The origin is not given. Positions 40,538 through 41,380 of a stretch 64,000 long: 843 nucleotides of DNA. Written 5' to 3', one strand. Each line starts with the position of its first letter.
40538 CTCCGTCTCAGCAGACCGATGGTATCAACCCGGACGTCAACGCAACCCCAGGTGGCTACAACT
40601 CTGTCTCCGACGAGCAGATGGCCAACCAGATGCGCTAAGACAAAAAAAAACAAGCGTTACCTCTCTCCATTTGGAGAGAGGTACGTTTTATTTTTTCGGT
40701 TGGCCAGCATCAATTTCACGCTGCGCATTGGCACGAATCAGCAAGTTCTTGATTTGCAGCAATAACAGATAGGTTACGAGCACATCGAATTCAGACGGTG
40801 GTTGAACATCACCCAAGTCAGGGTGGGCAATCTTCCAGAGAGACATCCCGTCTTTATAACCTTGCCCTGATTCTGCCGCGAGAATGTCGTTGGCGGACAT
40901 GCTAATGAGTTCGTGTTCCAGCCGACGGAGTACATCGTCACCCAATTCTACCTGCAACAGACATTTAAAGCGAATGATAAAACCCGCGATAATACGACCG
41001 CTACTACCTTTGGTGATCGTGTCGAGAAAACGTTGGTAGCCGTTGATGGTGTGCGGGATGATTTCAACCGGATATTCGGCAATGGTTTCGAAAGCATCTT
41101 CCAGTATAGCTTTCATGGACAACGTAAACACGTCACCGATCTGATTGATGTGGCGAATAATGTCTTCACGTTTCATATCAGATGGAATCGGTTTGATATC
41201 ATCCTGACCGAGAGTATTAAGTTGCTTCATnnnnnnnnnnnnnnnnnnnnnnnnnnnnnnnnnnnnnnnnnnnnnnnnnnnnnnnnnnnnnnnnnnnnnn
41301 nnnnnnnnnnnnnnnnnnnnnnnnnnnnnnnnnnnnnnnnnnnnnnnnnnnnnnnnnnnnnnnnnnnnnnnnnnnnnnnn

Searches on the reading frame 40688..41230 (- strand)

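Call 52: search_protein_families(library=phrogs, proteins=[window:40688-41230:-], max_evalue=0.00001)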
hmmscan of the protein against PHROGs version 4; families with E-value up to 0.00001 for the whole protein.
window:40688-41230:- (180 aa): 1 family
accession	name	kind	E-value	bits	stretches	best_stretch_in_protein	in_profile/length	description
phrog_8407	-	unknown function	2.7e-72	242.9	1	5-179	3-177/180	-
